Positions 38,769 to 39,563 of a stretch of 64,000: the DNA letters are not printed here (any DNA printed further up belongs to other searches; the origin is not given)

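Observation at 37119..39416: Portal protein carries a C-terminal domain matching the inorganic pyrophosphatase signature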

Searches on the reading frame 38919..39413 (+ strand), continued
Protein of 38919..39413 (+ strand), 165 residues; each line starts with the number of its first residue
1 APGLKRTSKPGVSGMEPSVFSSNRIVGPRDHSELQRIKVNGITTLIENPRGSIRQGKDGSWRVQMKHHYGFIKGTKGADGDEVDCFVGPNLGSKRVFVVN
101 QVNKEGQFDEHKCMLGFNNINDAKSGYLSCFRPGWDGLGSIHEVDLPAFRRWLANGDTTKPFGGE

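Call 32: fold_search(model_id=the predicted structure, library=pdb)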
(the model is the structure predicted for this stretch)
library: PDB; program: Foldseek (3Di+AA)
matches with E <= 10: 379; with E <= 0.001: 4
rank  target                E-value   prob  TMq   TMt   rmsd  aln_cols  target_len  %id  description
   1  4z70_A                3.9e-04  1.00  0.43  0.40   7.4       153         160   16  Crystal structure of inorganic pyrophosphatase from Mycobacterium tuberculosis in complex with Ca ions (released 2015-08-26)
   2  4z70_B                6.3e-04  1.00  0.44  0.40   7.6       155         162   19  Crystal structure of inorganic pyrophosphatase from Mycobacterium tuberculosis in complex with Ca ions (released 2015-08-26)
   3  4z73_D                7.1e-04  1.00  0.42  0.39   7.8       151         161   18  Crystal structure of inorganic pyrophosphatase from Mycobacterium tuberculosis in complex with a phosphate ion and an  (released 2015-08-26)
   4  4xel_A                9.5e-04  1.00  0.45  0.39   6.9       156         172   17  Crystal structure of Inorganic pyrophosphatase (PPase) from Pseudomonas aeruginosa (released 2015-02-11)
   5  2bqy                  1.0e-03  0.99  0.33  0.29   8.9       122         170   23  Inorganic Pyrophosphatase from the Pathogenic Bacterium Helicobacter pylori-Kinetic and Structural Properties (released 2006-10-18)
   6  1sxv                  1.3e-03  1.00  0.44  0.41   7.4       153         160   16  1.3A Crystal structure of rv3628, Mycobacterium tuberculosis inorganic pyrophosphatase (PPase) at pH5.0 (released 2005-04-12)
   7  4ecp_A                1.4e-03  1.00  0.43  0.40   7.8       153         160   17  X-ray crystal structure of Inorganic Pyrophosphate PPA from Mycobacterium leprae (released 2012-04-18)
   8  4z71_B                1.5e-03  1.00  0.44  0.40   7.6       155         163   18  Crystal structure of inorganic pyrophosphatase from Mycobacterium tuberculosis in complex with Mg ions (released 2015-08-26)
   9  6n1c_D                1.5e-03  0.99  0.39  0.34   8.0       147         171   16  Crystal structure of Inorganic pyrophosphatase from Legionella pneumophila Philadelphia 1 (released 2018-12-19)
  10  5tea_E                1.6e-03  0.99  0.42  0.36   9.2       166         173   17  Crystal structure of an inorganic pyrophosphatase from Neisseria gonorrhoeae (released 2016-10-05)
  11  3emj_E                1.7e-03  0.99  0.39  0.36  10.8       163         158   17  2.2 A crystal structure of inorganic pyrophosphatase from rickettsia prowazekii (p21 form) (released 2008-10-07)
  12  3d53_A                1.8e-03  0.99  0.41  0.37   7.8       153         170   17  2.2 A crystal structure of inorganic pyrophosphatase from Rickettsia prowazekii (released 2008-05-27)
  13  5tea_A                1.8e-03  0.99  0.41  0.36   9.2       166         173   17  Crystal structure of an inorganic pyrophosphatase from Neisseria gonorrhoeae (released 2016-10-05)
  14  1mjw_A                1.8e-03  0.99  0.37  0.32  10.9       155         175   14  STRUCTURE OF INORGANIC PYROPHOSPHATASE MUTANT D42N (released 1997-12-03)
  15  3ld3_A                1.8e-03  0.98  0.36  0.32  10.5       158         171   14  Crystal structure of inorganic phosphatase from anaplasma phagocytophilum at 1.75a resolution (released 2010-03-31)
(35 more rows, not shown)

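Call 37: search_solved_structures(query=A2, max_evalue=10, show_alignments=5)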
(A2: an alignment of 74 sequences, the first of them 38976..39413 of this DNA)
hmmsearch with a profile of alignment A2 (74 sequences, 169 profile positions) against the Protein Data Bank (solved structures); distinct sequences matched with E-value up to 10: 21.
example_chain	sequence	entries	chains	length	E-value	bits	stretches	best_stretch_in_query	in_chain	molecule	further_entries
9b41_L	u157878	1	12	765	3.1e-47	163.7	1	11-145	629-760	gp19 Portal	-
1ygz_A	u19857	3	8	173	0.021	17.8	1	52-144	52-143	Inorganic pyrophosphatase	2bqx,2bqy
3d53_A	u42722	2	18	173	0.026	17.5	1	14-75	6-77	Inorganic pyrophosphatase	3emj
1wcf_A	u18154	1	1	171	0.12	15.4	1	18-72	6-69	INORGANIC PYROPHOSPHATASE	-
1sxv_A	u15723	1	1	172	0.12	15.3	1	18-72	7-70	Inorganic pyrophosphatase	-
6n1c_A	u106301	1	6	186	0.17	14.9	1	52-72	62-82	Inorganic pyrophosphatase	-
4z70_A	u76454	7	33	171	0.18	14.8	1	51-72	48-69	Inorganic pyrophosphatase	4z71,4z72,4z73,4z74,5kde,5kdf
5tea_A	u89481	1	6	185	0.18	14.8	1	53-142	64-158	Inorganic pyrophosphatase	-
4ecp_A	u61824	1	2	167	0.23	14.5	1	51-72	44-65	Inorganic pyrophosphatase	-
3i4q_A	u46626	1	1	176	0.26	14.3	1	52-72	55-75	APC40078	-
1mjw_A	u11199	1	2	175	0.29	14.1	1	52-72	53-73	INORGANIC PYROPHOSPHATASE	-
2au7_A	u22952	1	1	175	0.3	14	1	52-72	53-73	Inorganic pyrophosphatase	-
1mjz_A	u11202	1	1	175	0.31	14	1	52-72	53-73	INORGANIC PYROPHOSPHATASE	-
1faj_A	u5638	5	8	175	0.31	14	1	52-72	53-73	SOLUBLE INORGANIC PYROPHOSPHATASE | INORGANIC PYROPHOSPHATASE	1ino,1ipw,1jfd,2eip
1i40_A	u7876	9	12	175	0.31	14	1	52-72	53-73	INORGANIC PYROPHOSPHATASE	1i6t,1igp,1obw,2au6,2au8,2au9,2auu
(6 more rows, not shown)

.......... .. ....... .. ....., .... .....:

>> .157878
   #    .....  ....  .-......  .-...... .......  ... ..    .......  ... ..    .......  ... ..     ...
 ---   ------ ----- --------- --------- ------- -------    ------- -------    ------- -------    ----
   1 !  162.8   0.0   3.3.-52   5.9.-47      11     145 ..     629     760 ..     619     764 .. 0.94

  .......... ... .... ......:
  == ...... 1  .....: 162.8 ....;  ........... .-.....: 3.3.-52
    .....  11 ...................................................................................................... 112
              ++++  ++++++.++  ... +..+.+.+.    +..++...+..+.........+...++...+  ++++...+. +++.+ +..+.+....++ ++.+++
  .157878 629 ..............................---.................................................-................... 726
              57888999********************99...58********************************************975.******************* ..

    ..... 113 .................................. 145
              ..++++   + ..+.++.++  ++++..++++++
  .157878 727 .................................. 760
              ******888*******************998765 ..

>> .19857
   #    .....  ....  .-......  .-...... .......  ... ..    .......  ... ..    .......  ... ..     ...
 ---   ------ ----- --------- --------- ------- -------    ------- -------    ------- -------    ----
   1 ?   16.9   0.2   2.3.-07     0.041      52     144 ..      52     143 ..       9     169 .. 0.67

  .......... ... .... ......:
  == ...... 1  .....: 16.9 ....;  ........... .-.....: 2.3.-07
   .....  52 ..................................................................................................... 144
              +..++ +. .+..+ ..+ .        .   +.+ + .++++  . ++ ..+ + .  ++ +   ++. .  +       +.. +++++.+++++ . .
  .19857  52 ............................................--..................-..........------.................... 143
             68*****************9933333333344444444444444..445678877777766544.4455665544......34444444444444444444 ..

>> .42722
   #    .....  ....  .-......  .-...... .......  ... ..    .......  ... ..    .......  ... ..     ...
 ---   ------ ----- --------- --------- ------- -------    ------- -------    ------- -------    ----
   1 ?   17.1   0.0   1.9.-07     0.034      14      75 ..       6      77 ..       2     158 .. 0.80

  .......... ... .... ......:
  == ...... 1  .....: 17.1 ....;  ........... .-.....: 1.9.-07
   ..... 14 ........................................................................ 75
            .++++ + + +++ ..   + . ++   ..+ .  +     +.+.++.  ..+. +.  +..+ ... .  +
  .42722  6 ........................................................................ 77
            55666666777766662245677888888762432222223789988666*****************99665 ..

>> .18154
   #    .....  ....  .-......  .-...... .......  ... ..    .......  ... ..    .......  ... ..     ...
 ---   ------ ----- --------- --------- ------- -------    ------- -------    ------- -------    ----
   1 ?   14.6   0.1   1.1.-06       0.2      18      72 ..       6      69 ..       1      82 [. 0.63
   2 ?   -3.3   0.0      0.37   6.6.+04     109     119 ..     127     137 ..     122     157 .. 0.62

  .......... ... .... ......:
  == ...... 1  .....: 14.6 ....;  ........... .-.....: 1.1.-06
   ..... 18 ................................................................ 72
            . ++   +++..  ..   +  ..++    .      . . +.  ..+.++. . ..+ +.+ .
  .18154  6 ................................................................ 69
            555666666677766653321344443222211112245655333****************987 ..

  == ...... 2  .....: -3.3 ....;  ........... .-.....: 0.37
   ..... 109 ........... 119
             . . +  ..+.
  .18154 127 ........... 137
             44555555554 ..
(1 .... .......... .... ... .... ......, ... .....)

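Call 38: search_dna_similar(query=window:38976-39413:+, collection=phages, mode=protein, max_rows=60, rows=spread, max_evalue=0.00001)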
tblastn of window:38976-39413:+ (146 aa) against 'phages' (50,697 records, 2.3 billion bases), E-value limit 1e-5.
Records with a match: 470; places in all: 472; records where one place covers at least 80% of the query: 454.
Best place of each record, by identity: >=99% 214; 95-99% 80; 60-80% 2; <60% 174.
By first word of the organism name: Pseudomonas 293; Vibrio 70; Escherichia 27; Serratia 9; Nodularia 9; Xanthomonas 7; Burkholderia 6; Cellulophaga 5; Pbunalikevirus 4; Leptospira 4; and 22 more.
By host as written in the record: Pseudomonas aeruginosa 117; - 89; Pseudomonas aeruginosa PAO1 84; Pseudomonas sp. 28; Escherichia coli 13; Pseudomonas aeruginosa PA14 8; Serratia marcescens 7; Escherichia coli O157:H7 5; and 83 more.
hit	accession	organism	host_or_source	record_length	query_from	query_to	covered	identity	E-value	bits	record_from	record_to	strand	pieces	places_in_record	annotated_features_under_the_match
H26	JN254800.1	Pseudomonas phage NH-4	Pseudomonas aeruginosa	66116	1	146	100%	100.0%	2e-98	314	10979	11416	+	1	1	putative minor head protein | putative structural protein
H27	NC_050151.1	Pseudomonas phage crassa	Pseudomonas aeruginosa PAO1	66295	1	146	100%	100.0%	2e-98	314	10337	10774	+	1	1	minor head protein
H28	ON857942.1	Pseudomonas phage vB_PaeM_FBPa21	Pseudomonas sp.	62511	1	146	100%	100.0%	2e-98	314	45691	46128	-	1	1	hypothetical protein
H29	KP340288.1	Pseudomonas phage phiKTN6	Pseudomonas aeruginosa PAO1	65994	1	146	100%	100.0%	3e-98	314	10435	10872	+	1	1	minor head protein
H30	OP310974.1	Pseudomonas phage Kara-mokiny kep-wari Wadjak 8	Pseudomonas aeruginosa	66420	1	146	100%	100.0%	3e-98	314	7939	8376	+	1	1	minor head protein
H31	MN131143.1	Pseudomonas phage PA11P1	Pseudomonas aeruginosa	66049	1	146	100%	100.0%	4e-98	313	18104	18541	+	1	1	putative minor head protein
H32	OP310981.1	Pseudomonas phage Kara-mokiny kep-wari Wadjak 15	Pseudomonas aeruginosa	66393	1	146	100%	100.0%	4e-98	313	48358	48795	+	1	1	minor head protein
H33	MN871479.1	Pseudomonas phage PaSt-2_45_65k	Pseudomonas aeruginosa PAO1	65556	1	146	100%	100.0%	4e-98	313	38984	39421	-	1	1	record has no annotation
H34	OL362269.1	Pseudomonas phage 6959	Pseudomona aeruginosa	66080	1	146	100%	100.0%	4e-98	313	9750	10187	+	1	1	hypothetical protein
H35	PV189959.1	Pseudomonas phage PA_PX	Pseudomonas aeruginosa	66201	1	146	100%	100.0%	4e-98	313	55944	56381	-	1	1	hypothetical protein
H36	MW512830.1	Pseudomonas phage Qaehs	Pseudomonas aeruginosa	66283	1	146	100%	100.0%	4e-98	313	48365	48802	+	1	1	record has no annotation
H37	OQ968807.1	Pseudomonas phage vB_PaeM_P1420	Pseudomonas aeruginosa PA14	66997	1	146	100%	100.0%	4e-98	313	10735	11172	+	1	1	minor head protein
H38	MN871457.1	Pseudomonas phage Pa-F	Pseudomonas aeruginosa PAO1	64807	1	146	100%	100.0%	4e-98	313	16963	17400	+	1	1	record has no annotation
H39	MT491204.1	Pseudomonas phage vB_PaeM_USP_1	Pseudomonas aeruginosa ATCC 27853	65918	1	146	100%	100.0%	4e-98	313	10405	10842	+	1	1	minor capsid protein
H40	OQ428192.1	Pseudomonas phage phiLCL12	Pseudomonas aeruginosa LCL12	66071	1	146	100%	100.0%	4e-98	313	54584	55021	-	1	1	putative minor head protein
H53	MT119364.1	Pseudomonas phage elmo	Pseudomonas aeruginosa PAO1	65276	1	146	100%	98.6%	2e-97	312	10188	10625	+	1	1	minor head protein-like protein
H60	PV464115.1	Pseudomonas phage Nello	Pseudomonas aeruginosa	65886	1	146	100%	97.9%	8e-97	310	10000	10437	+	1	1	minor head protein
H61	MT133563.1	Pseudomonas phage billy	Pseudomonas aeruginosa PAO1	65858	1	146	100%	97.9%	2e-96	309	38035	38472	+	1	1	minor head protein-like protein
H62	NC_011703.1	Pseudomonas phage 14-1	-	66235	1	146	100%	97.9%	7e-96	307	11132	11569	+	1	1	minor head protein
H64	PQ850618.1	Escherichia phage ManiWeber_Bas99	Escherichia coli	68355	7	145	95%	57.0%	4e-47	167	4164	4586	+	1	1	minor head protein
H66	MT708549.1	Burkholderia phage Maja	Burkholderia gladioli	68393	7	146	96%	55.6%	5e-48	170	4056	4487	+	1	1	minor head protein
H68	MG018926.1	Pseudomonas phage tabernarius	Pseudomonas syringae pv. avii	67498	13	142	89%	54.6%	3e-48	171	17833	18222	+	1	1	putative structural protein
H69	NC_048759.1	Serratia phage MTx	Serratia marcescens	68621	15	145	90%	50.0%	4e-37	139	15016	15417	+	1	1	minor head protein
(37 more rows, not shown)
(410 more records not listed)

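Call 39: get_annotated_region(hit=H64, flank=3500)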
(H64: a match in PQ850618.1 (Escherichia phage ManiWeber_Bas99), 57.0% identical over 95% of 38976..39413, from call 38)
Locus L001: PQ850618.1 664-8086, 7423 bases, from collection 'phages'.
description: Escherichia phage ManiWeber_Bas99, complete genome.
organism: Escherichia phage ManiWeber_Bas99 (NCBI taxid 3398425)
taxonomy: Viruses; Duplodnaviria; Heunggongvirae; Uroviricota; Caudoviricetes
host: Escherichia coli; source: Rhine water; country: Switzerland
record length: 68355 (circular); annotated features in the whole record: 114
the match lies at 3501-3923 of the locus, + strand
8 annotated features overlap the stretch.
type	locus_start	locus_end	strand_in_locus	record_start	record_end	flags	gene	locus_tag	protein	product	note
CDS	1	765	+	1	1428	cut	-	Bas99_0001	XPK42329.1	terminase large subunit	head and packaging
CDS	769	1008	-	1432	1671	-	-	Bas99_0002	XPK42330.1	hypothetical protein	-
CDS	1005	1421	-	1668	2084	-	-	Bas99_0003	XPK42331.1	hypothetical protein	-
CDS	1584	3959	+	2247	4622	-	-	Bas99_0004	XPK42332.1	minor head protein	head and packaging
CDS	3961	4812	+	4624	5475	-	-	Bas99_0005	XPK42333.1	head morphogenesis protein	head and packaging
CDS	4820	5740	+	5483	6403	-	-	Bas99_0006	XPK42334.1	tail fiber protein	tail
CDS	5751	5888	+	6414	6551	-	-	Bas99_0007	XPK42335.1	hypothetical protein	-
CDS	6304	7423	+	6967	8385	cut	-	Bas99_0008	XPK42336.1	head maturation protease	head and packaging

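Call 40: get_annotated_region(hit=H66, flank=3500)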
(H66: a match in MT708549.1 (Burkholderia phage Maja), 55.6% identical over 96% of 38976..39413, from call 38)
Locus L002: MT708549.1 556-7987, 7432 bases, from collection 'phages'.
description: Burkholderia phage Maja, complete genome.
organism: Burkholderia phage Maja (NCBI taxid 2767571)
taxonomy: Viruses; Duplodnaviria; Heunggongvirae; Uroviricota; Caudoviricetes; Bcepfunavirus
host: Burkholderia gladioli; source: soil; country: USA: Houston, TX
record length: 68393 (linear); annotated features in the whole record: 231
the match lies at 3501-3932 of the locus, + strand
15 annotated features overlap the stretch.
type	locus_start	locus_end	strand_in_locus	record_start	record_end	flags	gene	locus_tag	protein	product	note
CDS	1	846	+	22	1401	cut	-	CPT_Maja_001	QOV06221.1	terminase large subunit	ref|YP_009101181.1| large terminase subunit [Salmonella phage 9NA] e-value = 1.42646e-10; ...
CDS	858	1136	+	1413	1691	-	-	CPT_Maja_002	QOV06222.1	putative membrane protein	-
regulatory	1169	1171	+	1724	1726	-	-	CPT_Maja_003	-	ribosome_binding_site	-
CDS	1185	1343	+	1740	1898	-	-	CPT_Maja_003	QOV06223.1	hypothetical protein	-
regulatory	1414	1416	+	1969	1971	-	-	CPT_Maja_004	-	ribosome_binding_site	-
CDS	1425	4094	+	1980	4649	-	-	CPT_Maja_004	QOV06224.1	minor head protein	ref|YP_001039808.1| minor head protein-like protein [Burkholderia virus BcepF1] e-value = 0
regulatory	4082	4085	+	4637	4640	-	-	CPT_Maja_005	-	ribosome_binding_site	-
CDS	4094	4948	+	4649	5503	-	-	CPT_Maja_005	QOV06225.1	minor head protein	ref|YP_006200784.1| putative minor head protein [Pseudomonas phage JG024] e-value = 1.07635e-132; ref|YP_001039807.1| ...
regulatory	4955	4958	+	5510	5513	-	-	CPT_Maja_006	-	ribosome_binding_site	-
CDS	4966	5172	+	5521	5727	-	-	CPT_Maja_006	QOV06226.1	hypothetical protein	-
regulatory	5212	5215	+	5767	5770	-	-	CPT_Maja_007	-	ribosome_binding_site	-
CDS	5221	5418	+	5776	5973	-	-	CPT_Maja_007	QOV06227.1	hypothetical protein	-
regulatory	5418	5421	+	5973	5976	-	-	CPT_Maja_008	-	ribosome_binding_site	-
CDS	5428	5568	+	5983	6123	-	-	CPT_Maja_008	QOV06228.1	hypothetical protein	-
CDS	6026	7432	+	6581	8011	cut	-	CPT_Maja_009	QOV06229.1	putative capsid maturation protease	gb|QEG09853.1| capsid maturation protease [Escherichia phage Mansfield] evalue 2.91361e-101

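Call 41: get_annotated_region(hit=H68, flank=3500)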
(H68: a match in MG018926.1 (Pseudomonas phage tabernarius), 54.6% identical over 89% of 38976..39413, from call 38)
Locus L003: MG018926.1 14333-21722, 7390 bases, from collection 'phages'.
description: Pseudomonas phage tabernarius, complete genome.
organism: Pseudomonas phage tabernarius (NCBI taxid 2048978)
taxonomy: Viruses; Duplodnaviria; Heunggongvirae; Uroviricota; Caudoviricetes; Tabernariusvirus; Tabernariusvirus tabernarius
host: Pseudomonas syringae pv. avii; source: wastewater; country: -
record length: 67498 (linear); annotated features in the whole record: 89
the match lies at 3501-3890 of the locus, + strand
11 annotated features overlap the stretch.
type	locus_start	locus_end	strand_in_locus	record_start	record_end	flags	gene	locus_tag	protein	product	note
CDS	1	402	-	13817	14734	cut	-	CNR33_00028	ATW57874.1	hypothetical protein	-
CDS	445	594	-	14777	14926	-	-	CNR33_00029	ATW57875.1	hypothetical protein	-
CDS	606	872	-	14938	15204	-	-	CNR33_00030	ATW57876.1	hypothetical protein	-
CDS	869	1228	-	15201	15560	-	-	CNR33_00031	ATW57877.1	hypothetical protein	-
CDS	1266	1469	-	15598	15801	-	-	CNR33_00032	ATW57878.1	hypothetical protein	-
CDS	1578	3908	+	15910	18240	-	-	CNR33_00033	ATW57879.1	putative structural protein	-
CDS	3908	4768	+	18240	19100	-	-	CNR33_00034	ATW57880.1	putative structural protein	-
CDS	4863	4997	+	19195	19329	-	-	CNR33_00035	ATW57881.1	hypothetical protein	-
CDS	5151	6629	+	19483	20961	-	-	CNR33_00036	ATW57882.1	hypothetical protein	-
CDS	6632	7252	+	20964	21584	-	-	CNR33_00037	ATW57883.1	hypothetical protein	-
CDS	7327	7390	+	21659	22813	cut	-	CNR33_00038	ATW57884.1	putative structural protein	-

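Call 42: get_annotated_region(hit=H69, flank=3500)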
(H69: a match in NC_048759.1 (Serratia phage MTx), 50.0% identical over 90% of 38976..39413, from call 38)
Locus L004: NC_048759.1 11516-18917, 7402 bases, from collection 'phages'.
description: Serratia phage MTx, partial genome.
organism: Serratia phage MTx (NCBI taxid 2557553)
taxonomy: Viruses; Duplodnaviria; Heunggongvirae; Uroviricota; Caudoviricetes; Myosmarvirus; Myosmarvirus MTx
host: Serratia marcescens; source: waste water treatment plant sample; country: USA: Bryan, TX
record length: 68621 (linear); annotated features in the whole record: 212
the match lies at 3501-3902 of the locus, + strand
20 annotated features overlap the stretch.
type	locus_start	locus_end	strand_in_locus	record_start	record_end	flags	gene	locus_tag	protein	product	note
CDS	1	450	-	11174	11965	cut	-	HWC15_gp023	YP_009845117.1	hypothetical protein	-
regulatory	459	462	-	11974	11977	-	-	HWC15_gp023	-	ribosome_binding_site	CPT_MTx_023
CDS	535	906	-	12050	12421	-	-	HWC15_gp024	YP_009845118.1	hypothetical protein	-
CDS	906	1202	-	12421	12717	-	-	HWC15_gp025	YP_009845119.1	hypothetical protein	-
regulatory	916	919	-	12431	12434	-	-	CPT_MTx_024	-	ribosome_binding_site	CPT_MTx_024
regulatory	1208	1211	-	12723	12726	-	-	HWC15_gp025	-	ribosome_binding_site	CPT_MTx_025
CDS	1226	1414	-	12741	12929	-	-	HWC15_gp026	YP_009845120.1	hypothetical protein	-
regulatory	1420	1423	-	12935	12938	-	-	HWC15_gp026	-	ribosome_binding_site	CPT_MTx_026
regulatory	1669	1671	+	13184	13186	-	-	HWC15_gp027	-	ribosome_binding_site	CPT_MTx_027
CDS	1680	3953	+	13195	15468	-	-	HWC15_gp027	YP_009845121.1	minor head protein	HHPred similarity to enterobacter phage T4 portal Protein Data Bank Entry 3JA7_I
regulatory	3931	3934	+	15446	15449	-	-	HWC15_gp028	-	ribosome_binding_site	CPT_MTx_028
CDS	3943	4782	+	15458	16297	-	-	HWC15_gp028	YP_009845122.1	head morphogenesis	-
regulatory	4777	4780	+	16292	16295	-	-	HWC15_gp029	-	ribosome_binding_site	CPT_MTx_029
CDS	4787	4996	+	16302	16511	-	-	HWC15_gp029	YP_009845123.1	hypothetical protein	-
regulatory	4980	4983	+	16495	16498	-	-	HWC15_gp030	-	ribosome_binding_site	CPT_MTx_030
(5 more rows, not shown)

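Call 51: find_encoding_contigs(protein=P0047, flank=7000, max_places=2)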
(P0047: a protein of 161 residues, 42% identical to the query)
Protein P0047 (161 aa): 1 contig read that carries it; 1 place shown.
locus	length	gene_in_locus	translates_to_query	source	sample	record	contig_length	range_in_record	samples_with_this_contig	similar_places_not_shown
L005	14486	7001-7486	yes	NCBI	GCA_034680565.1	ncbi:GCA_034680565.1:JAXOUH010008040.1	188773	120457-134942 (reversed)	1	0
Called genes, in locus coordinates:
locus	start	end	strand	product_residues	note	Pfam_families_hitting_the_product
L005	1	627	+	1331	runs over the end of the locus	-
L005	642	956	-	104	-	-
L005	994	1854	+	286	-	-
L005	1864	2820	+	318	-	-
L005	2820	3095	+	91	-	-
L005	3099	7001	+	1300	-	-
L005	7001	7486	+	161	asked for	PF18823:InPase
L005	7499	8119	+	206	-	-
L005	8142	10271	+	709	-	-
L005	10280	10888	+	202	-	-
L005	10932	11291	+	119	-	-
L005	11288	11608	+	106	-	-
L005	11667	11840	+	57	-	-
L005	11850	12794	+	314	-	PF02511:Thy1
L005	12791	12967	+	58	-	-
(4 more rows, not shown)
